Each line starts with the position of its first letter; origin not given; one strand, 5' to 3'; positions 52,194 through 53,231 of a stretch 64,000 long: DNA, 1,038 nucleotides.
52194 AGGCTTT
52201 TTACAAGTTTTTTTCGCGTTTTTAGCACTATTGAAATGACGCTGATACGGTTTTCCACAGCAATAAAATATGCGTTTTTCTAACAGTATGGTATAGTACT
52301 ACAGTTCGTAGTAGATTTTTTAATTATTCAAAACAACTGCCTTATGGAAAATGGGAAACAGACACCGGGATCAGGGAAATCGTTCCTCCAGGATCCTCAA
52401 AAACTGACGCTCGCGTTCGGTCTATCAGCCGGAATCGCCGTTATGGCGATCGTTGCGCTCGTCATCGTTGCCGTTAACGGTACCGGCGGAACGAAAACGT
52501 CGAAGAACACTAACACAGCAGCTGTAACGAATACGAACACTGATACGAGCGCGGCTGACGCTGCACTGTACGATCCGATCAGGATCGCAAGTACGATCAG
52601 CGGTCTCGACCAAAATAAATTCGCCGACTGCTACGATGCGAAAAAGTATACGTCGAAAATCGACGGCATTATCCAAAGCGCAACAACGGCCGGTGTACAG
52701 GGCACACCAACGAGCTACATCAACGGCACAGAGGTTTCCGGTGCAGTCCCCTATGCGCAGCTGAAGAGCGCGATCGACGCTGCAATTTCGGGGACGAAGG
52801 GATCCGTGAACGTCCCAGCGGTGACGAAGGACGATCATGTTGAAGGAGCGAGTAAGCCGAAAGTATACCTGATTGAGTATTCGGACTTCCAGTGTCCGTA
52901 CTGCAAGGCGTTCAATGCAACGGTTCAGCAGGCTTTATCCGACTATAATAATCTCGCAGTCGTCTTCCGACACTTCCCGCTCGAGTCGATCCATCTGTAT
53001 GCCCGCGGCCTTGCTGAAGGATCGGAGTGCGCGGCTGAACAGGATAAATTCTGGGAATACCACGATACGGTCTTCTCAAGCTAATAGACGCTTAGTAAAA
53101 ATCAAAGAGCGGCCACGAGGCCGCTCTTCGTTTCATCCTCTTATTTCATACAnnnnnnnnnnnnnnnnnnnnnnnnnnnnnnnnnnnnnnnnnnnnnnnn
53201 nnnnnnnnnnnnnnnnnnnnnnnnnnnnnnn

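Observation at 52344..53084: DsbA-family oxidoreductase with circularly permuted domain order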

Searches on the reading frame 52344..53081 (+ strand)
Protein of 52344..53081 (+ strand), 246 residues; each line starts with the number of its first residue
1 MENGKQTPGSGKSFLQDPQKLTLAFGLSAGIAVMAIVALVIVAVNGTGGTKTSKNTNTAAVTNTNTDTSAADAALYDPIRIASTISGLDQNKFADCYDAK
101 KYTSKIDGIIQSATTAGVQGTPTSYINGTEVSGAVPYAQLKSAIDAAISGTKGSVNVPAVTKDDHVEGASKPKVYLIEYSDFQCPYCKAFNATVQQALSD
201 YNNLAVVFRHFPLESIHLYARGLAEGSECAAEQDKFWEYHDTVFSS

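Call 3: search_protein_families(library=pfam, proteins=[window:52344-53081:+], max_evalue=1)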
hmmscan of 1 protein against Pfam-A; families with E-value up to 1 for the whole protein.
window:52344-53081:+ (246 aa): 6 families
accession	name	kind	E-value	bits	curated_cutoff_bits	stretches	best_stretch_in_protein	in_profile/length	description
PF13462.12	Thioredoxin_4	-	2.7e-22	80.1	23.2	2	162-245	3-88/165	Thioredoxin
PF01323.26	DSBA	-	7.7e-19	68.7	25.6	2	176-216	2-42/191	DSBA-like thioredoxin domain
PF13192.12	Thioredoxin_3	-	0.00031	21.1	24.8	0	183-206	9-32/76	Thioredoxin domain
PF13098.12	Thioredoxin_2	-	0.00032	21.4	27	1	169-215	4-45/104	Thioredoxin-like domain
PF00085.26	Thioredoxin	-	0.025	15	23.5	1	161-208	6-53/103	Thioredoxin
PF06714.17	Gp5_OB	-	0.17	12.5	25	1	110-156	29-72/144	Gp5 N-terminal OB domain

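Call 4: search_protein_families(library=ncbifam, proteins=[window:52344-53081:+], max_evalue=1)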
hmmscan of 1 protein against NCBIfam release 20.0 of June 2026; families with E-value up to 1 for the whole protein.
window:52344-53081:+ (246 aa): 7 families
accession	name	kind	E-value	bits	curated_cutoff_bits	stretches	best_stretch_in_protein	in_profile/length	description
NF041057.1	Rcas_1661_fam_Se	equivalog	4.9e-20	72.1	190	2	165-245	82-166/247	Rcas_1661 family thioredoxin-like (seleno)lipoprotein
NF008129.0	PRK10877.1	equivalog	0.00089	18.6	215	1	159-234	94-167/237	bifunctional protein-disulfide isomerase/oxidoreductase DsbC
NF041212.1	Uxx_star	subfamily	0.04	14.2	66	0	179-206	4-31/70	Uxx-star family glutaredoxin-like (seleno)protein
NF052402.1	ThlOxiredEpsilon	equivalog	0.056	13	370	1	170-202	127-157/236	bifunctional thiol oxidoreductase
NF047695.1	ThlDiSintDsbAHaem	equivalog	0.073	12.4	290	0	173-193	39-59/206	thiol:disulfide interchange protein DsbA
NF006113.0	PRK08262.1-4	equivalog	0.089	11.5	503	1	32-95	22-85/510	M20 family peptidase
NF008657.0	PRK11657.1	equivalog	0.092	11.9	124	1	167-194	112-139/251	thiol:disulfide interchange protein DsbG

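Call 6: find_homologous_proteins(query=window:52344-53081:+, max_evalue=0.001)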
Query window:52344-53081:+ (246 aa): 1540 proteins with E <= 0.001 among 3548 candidates; the best 120 are listed.
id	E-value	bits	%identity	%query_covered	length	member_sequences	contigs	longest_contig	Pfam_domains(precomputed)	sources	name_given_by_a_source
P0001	1.7e-157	540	100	100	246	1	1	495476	PF13098.14,PF01323.27,PF13462.13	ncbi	ncbi:MAG: thioredoxin domain-containing protein [Candidatus Kerfeldbacteria bacterium]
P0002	8.2e-123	426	86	91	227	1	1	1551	PF13098.14,PF01323.27,PF13462.13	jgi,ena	-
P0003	1.5e-112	393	69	100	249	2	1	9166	PF00085.27,PF13098.14,PF01323.27,PF13462.13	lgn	-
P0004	1.0e-111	390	73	100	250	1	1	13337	PF00085.27,PF13098.14,PF01323.27,PF13462.13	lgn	-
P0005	2.7e-108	379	73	94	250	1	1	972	PF13098.14,PF01323.27,PF13462.13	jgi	-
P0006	5.2e-105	368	68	100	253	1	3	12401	PF13098.14,PF01323.27,PF13462.13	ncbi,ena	-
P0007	8.7e-103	361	70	100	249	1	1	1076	PF13098.14,PF01323.27,PF13462.13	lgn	-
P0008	3.3e-101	356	67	100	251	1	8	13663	PF13098.14,PF01323.27,PF13462.13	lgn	-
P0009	6.3e-100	351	66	100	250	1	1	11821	PF13098.14,PF01323.27,PF13462.13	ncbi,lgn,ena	-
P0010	1.3e-98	347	67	99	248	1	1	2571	PF13098.14,PF01323.27,PF13462.13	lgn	-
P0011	1.9e-98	347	67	95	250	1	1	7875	PF13098.14,PF01323.27,PF13462.13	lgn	-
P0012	5.6e-98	345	67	100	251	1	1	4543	PF13098.14,PF01323.27,PF13462.13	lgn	-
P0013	1.4e-92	327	62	100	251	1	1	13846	PF01323.27,PF13462.13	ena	-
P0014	2.8e-90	320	61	99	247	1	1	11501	PF13098.14,PF01323.27,PF13462.13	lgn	-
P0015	2.7e-84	300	58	96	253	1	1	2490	PF13192.13,PF13098.14,PF01323.27,PF13462.13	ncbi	-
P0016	1.1e-83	298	58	100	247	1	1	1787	PF13098.14,PF01323.27,PF13462.13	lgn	-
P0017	4.9e-83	296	57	94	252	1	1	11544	PF13098.14,PF01323.27,PF13462.13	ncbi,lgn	-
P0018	3.1e-82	294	57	98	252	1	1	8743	PF01323.27,PF13462.13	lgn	-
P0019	1.6e-81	291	58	98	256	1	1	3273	PF13098.14,PF01323.27,PF13462.13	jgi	jgi:protein-disulfide isomerase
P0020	4.0e-80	287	58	94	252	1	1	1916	PF01323.27,PF13462.13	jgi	jgi:protein-disulfide isomerase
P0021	4.1e-80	287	58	95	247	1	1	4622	PF13098.14,PF01323.27,PF13462.13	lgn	-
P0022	3.2e-79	284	54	99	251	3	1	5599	PF01323.27,PF13462.13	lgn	-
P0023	2.0e-78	281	56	94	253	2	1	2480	PF13098.14,PF01323.27,PF13462.13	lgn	-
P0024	4.8e-77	277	55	99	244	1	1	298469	PF13098.14,PF01323.27,PF13462.13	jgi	-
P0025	3.8e-76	274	56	99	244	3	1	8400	PF13098.14,PF01323.27,PF13462.13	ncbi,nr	ncbi:MAG: thioredoxin domain-containing protein [Candidatus Kerfeldbacteria bacterium]|nr:thioredoxi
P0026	3.4e-75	271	54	94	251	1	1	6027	PF13098.14,PF01323.27,PF13462.13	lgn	-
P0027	2.3e-73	265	53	96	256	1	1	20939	PF01323.27,PF13462.13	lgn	-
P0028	3.6e-72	261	51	96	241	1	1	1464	PF13098.14,PF01323.27,PF13462.13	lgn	-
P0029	2.6e-69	251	53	100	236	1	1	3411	PF13098.14,PF01323.27,PF13462.13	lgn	-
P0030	8.0e-46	174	56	42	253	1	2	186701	PF13098.14,PF01323.27,PF13462.13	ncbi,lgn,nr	ncbi:DsbA family protein [Candidatus Uhrbacteria bacterium]|nr:DsbA family protein [Candidatus Uhrba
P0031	1.6e-45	174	46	48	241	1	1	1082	PF13098.14,PF01323.27,PF13462.13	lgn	-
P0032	2.4e-45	173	62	35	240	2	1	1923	PF13098.14,PF01323.27,PF13462.13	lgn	-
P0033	2.6e-45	173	47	47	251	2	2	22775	PF13098.14,PF01323.27,PF13462.13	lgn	-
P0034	6.7e-45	171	54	40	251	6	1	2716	PF13098.14,PF01323.27,PF13462.13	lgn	-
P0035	8.1e-45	171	58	35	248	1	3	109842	PF13098.14,PF01323.27,PF13462.13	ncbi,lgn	-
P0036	1.9e-44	170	55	38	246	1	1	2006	PF13098.14,PF01323.27,PF13462.13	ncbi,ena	-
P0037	2.0e-44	170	57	38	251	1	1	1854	PF13098.14,PF01323.27,PF13462.13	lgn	-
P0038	3.0e-44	169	33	65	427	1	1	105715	PF00462.31,PF13743.13,PF13098.14,PF01323.27,PF13462.13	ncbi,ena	-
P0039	5.3e-44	169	39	95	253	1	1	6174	PF13098.14,PF01323.27,PF13462.13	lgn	-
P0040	6.1e-44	168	56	35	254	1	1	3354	PF13098.14,PF01323.27,PF13462.13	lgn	-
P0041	8.4e-44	168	55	39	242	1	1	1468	PF13098.14,PF01323.27,PF13462.13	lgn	-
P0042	1.2e-43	167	57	34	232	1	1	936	PF13098.14,PF01323.27,PF13462.13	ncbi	-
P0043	1.3e-43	167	34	65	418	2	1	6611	PF00462.31,PF13743.13,PF13098.14,PF01323.27,PF13462.13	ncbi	ncbi:MAG: thioredoxin domain-containing protein, partial [Myxococcaceae bacterium]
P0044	1.8e-43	167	53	38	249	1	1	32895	PF13098.14,PF01323.27,PF13462.13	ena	-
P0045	2.7e-43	166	57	38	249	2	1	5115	PF01323.27,PF13462.13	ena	-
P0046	6.9e-43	165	59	38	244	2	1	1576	PF13098.14,PF01323.27,PF13462.13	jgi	-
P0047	7.4e-43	165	57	39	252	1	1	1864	PF13098.14,PF01323.27,PF13462.13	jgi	jgi:protein-disulfide isomerase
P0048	7.5e-43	165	44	80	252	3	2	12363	PF13098.14,PF01323.27,PF13462.13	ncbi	-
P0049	8.2e-43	165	60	38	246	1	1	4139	PF13098.14,PF01323.27,PF13462.13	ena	-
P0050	8.8e-43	165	56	35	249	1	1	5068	PF13098.14,PF01323.27,PF13462.13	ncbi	-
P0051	1.6e-42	164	54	36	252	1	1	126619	PF13098.14,PF01323.27,PF13462.13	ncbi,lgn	-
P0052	2.4e-42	163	52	35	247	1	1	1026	PF13098.14,PF01323.27,PF13462.13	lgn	-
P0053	4.8e-42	162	40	92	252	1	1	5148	PF13098.14,PF01323.27,PF13462.13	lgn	-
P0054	4.8e-42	162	57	37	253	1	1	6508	PF13098.14,PF01323.27,PF13462.13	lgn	-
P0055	5.0e-42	162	55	35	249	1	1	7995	PF13098.14,PF01323.27,PF13462.13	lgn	-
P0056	5.1e-42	162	57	38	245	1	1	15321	PF01323.27,PF13462.13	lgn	-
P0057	1.3e-41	161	54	37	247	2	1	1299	PF13098.14,PF01323.27,PF13462.13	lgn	-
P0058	2.1e-41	160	56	36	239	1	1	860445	PF13192.13,PF13098.14,PF01323.27,PF13462.13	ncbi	ncbi:MAG: DsbA family protein [Candidatus Komeilibacteria bacterium]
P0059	2.7e-41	160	57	37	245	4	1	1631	PF13098.14,PF01323.27,PF13462.13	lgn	-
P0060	3.0e-41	160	62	37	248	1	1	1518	PF13098.14,PF01323.27,PF13462.13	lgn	-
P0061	4.8e-41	159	59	35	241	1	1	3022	PF13098.14,PF01323.27,PF13462.13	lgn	-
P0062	8.7e-41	158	48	38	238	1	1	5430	PF01323.27,PF13462.13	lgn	-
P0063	1.6e-40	157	58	35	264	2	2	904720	PF13098.14,PF01323.27,PF13462.13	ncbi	ncbi:MAG: thioredoxin domain-containing protein [Patescibacteria group bacterium]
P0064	2.2e-40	157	51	36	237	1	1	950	PF13098.14,PF01323.27,PF13462.13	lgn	-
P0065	2.3e-40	157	57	37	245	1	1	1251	PF13098.14,PF01323.27,PF13462.13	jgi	jgi:protein-disulfide isomerase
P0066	2.3e-40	157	56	38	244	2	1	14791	PF01323.27,PF13462.13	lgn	-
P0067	2.4e-40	157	42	48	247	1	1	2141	PF13743.13,PF13098.14,PF01323.27,PF13462.13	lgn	-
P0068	2.7e-40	156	56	38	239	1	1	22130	PF13098.14,PF01323.27,PF13462.13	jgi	jgi:protein-disulfide isomerase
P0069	3.4e-40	156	47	43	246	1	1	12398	PF13098.14,PF01323.27,PF18400.8,PF13462.13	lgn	-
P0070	3.6e-40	156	52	35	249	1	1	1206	PF13098.14,PF01323.27,PF13462.13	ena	-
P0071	3.8e-40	156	51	41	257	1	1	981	PF13098.14,PF01323.27,PF13462.13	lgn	-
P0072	4.1e-40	156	46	42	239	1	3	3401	PF13098.14,PF01323.27,PF13462.13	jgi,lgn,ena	-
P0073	5.5e-40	155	51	35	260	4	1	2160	PF13098.14,PF01323.27,PF13462.13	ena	-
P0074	6.0e-40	155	60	37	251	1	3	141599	PF13098.14,PF01323.27,PF13462.13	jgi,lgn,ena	jgi:protein-disulfide isomerase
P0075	6.3e-40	155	56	35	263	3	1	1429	PF01323.27,PF13462.13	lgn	-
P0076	6.8e-40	155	53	39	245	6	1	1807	PF01323.27,PF13462.13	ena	-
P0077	6.9e-40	155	53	37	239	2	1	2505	PF13098.14,PF01323.27,PF13462.13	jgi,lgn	-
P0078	6.9e-40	155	53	37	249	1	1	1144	PF01323.27,PF13462.13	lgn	-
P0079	7.6e-40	155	56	35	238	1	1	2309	PF01323.27,PF13462.13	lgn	-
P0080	8.9e-40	155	52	36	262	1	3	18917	PF13098.14,PF01323.27,PF13462.13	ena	-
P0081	9.4e-40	155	49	38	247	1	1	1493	PF13098.14,PF01323.27,PF13462.13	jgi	jgi:protein-disulfide isomerase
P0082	1.1e-39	154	54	38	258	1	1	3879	PF01323.27,PF13462.13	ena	-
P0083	1.1e-39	154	51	37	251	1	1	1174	PF13098.14,PF01323.27,PF13462.13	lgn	-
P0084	1.2e-39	154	55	35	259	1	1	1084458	PF13098.14,PF01323.27,PF13462.13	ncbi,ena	-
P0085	1.4e-39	154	54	38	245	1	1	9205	PF01323.27,PF13462.13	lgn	-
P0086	1.5e-39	154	51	37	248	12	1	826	PF13192.13,PF13098.14,PF01323.27,PF13462.13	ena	-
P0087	1.5e-39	154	53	35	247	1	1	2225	PF01323.27,PF13462.13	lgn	-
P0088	1.5e-39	154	58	36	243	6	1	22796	PF01323.27,PF13462.13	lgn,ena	-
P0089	2.1e-39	153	41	49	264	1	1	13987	PF13192.13,PF13098.14,PF01323.27,PF13462.13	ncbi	ncbi:MAG: DsbA family protein [bacterium]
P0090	2.4e-39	153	56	39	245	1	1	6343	PF13098.14,PF01323.27,PF13462.13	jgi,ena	-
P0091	2.6e-39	153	51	37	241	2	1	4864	PF13192.13,PF13098.14,PF01323.27,PF13462.13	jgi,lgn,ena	-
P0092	4.4e-39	152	54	38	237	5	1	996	PF13098.14,PF01323.27,PF13462.13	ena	-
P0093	4.9e-39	152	53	38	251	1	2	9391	PF13098.14,PF01323.27,PF13462.13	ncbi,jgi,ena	-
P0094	5.2e-39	152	56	35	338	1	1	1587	PF01323.27,PF13462.13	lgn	-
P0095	5.7e-39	152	57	35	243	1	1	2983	PF13098.14,PF01323.27,PF13462.13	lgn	-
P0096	6.7e-39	152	41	54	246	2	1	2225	PF01323.27,PF13462.13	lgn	-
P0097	6.8e-39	152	56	37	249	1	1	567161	PF13098.14,PF01323.27,PF13462.13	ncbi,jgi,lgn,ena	ncbi:MAG: thioredoxin domain-containing protein [Patescibacteria group bacterium]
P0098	6.8e-39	152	52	35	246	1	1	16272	PF13098.14,PF01323.27,PF13462.13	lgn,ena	-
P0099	1.2e-38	151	55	35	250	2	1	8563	PF13098.14,PF01323.27,PF13462.13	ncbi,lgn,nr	ncbi:MAG: DsbA family protein [Candidatus Uhrbacteria bacterium]|nr:DsbA family protein [Candidatus 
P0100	1.9e-38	150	55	37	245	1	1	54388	PF13098.14,PF01323.27,PF13462.13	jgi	jgi:protein-disulfide isomerase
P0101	2.4e-38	150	45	49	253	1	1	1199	PF13098.14,PF01323.27,PF13462.13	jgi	jgi:protein-disulfide isomerase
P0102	2.5e-38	150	55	35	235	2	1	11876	PF13098.14,PF01323.27,PF13462.13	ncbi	ncbi:MAG: DsbA family protein [Candidatus Paceibacterales bacterium]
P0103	3.2e-38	150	60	34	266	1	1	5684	PF01323.27,PF13462.13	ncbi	-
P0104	3.5e-38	149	50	35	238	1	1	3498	PF13192.13,PF13098.14,PF01323.27,PF13462.13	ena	-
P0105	3.9e-38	149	54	37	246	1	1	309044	PF01323.27,PF13462.13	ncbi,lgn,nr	ncbi:MAG: DsbA family protein [Patescibacteria group bacterium]|nr:DsbA family protein [Patescibacte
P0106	4.1e-38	149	53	35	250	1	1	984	PF01323.27,PF13462.13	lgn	-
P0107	4.6e-38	149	53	36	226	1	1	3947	PF13098.14,PF01323.27,PF13462.13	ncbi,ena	-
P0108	6.2e-38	149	53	35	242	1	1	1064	PF13098.14,PF01323.27,PF13462.13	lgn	-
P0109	6.6e-38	149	53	35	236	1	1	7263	PF01323.27,PF13462.13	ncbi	-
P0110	6.8e-38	149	41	80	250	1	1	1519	PF13098.14,PF01323.27,PF13462.13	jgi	jgi:protein-disulfide isomerase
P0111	7.5e-38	148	53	38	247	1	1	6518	PF13098.14,PF01323.27,PF13462.13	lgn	-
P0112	9.6e-38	148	55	37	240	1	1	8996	PF13098.14,PF01323.27,PF13462.13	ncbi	-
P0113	1.4e-37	147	57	37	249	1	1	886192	PF13098.14,PF01323.27,PF13462.13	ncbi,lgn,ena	-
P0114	1.5e-37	147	36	92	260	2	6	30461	PF13098.14,PF01323.27,PF13462.13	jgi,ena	-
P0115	2.0e-37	147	56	37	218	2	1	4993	PF13098.14,PF01323.27,PF13462.13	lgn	-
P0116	2.2e-37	147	42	55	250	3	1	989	PF13098.14,PF01323.27,PF13462.13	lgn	-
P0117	2.3e-37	147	54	37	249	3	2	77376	PF13098.14,PF01323.27,PF13462.13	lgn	-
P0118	3.1e-37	146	51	38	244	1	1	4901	PF13098.14,PF01323.27,PF13462.13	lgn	-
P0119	3.9e-37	146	59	36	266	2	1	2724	PF13098.14,PF01323.27,PF13462.13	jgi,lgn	-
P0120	4.4e-37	146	52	40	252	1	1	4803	PF13098.14,PF01323.27,PF13462.13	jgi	jgi:protein-disulfide isomerase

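Call 18: predict_structure(alignment_id=A1)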
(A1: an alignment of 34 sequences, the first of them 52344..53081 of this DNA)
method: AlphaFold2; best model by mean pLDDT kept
length: 246 residues; sequences in the alignment: 34
mean_pLDDT: 81.2   pTM: 0.69
mean pLDDT of the five models: 81.2, 80.6, 80.1, 79.3, 78.3
residues with pLDDT >= 90: 170; 70-90: 7; 50-70: 17; < 50: 52
segments of 3 or more residues with pLDDT < 50: 1-13, 15-17, 29-32, 35-38, 42-66
pLDDT, mean of each block of 10 residues (from residue 1): 37 49 50 50 41 31 47 91 98 98 97 94 96 96 98 95 96 97 95 98 98 94 98 98 92
secondary structure, 60 per line:
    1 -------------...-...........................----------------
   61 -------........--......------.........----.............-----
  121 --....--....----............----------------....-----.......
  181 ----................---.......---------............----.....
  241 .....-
elements in order: H18-44 H68-75 H78-83 H90-98 H103-115 E123-126 E129-132 H137-148 E165-168 E174-180 H185-200 E204-210 H220-231 H236-245

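Call 31: find_related_loci(query=A1, collection=genome_contigs, flank=6000)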
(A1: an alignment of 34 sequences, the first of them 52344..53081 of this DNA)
Query A1 (246 aa) in genome_contigs; peptide patterns used: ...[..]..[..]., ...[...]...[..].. (x = any residue, [..] = any of these).
600 stretches matched a pattern (row limit reached: there are more); 586 encode a relative of the query (tblastn E <= 1e-3); the best 80 are kept; 80 distinct loci.
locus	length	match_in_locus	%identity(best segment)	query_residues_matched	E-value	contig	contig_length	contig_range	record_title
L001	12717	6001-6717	56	14-244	2e-85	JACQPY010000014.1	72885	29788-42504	MAG: Candidatus Kerfeldbacteria bacterium isolate NC_groundwater_1319_Ag_S-0.2um_58_88 S_p2_S4_coassembly_k141_2676400,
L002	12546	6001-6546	41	88-246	4e-36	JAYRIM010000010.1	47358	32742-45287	MAG: Candidatus Levyibacteriota bacterium isolate SZ_szas25bin.53 k141_756766, whole genome shotgun sequence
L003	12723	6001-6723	32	27-244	3e-35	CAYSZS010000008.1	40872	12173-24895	MAG TPA_asm: uncultured Gammaproteobacteria bacterium isolate SRP050083_co1_18 genome assembly, contig: NODE_292_length_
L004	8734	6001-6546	37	87-244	1e-31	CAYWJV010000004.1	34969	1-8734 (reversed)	MAG TPA_asm: uncultured Gammaproteobacteria bacterium isolate binchicken_co387_50 genome assembly, contig: NODE_740_leng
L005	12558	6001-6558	35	87-244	4e-30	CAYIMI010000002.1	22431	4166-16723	MAG TPA_asm: uncultured Gammaproteobacteria bacterium isolate ERP119705_co24_607 genome assembly, contig: NODE_2499_leng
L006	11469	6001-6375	44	126-245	2e-29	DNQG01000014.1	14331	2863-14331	MAG TPA_asm: Candidatus Magasanikbacteria bacterium isolate UBA10197 contig_6744, whole genome shotgun sequence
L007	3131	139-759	44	88-246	1e-28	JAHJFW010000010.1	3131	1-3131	MAG: Patescibacteria group bacterium isolate Modern_marine_glass_biofilm.mb.46 Modern_marine_glas.mb.46_k141_74422, whol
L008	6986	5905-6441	56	87-244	6e-28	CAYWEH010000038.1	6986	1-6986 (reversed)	MAG TPA_asm: uncultured Gammaproteobacteria bacterium isolate ERP125453_co1_536 genome assembly, contig: NODE_13722_leng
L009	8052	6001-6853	51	77-246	1e-27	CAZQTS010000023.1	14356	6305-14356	MAG TPA_asm: uncultured Gammaproteobacteria bacterium isolate SRP269290_co3_792 genome assembly, contig: NODE_4822_lengt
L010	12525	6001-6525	47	87-246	4e-27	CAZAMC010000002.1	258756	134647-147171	MAG TPA_asm: uncultured Gammaproteobacteria bacterium isolate SRP173033_co2_64 genome assembly, contig: NODE_8_length_25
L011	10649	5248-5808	33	86-245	3e-27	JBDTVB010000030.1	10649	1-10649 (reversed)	MAG: Anaerolineaceae bacterium isolate cluster3_bin.58 NODE_28025_length_10649_cov_4.407967, whole genome shotgun sequen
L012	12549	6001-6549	33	87-246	3e-27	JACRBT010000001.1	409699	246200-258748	MAG: Chloroflexi bacterium isolate NC_groundwater_1627_Pr3_B-0.1um_69_47 SR-2_scaffold_141_38427, whole genome shotgun s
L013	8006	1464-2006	50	66-244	1e-26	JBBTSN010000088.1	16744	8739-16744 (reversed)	MAG: Patescibacteria group bacterium isolate H41-bin180_1 H41_bin180_1_000000000088, whole genome shotgun sequence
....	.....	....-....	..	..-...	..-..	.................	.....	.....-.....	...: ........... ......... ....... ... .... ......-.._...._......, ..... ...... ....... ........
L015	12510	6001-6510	52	87-244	1e-26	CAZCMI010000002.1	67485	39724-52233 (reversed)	MAG TPA_asm: uncultured Gammaproteobacteria bacterium isolate binchicken_co173_920 genome assembly, contig: NODE_1401_le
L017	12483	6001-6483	38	87-245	8e-26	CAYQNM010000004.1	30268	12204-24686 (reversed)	MAG TPA_asm: uncultured Candidatus Saccharibacteria bacterium isolate SRP193066_co2_106 genome assembly, contig: NODE_77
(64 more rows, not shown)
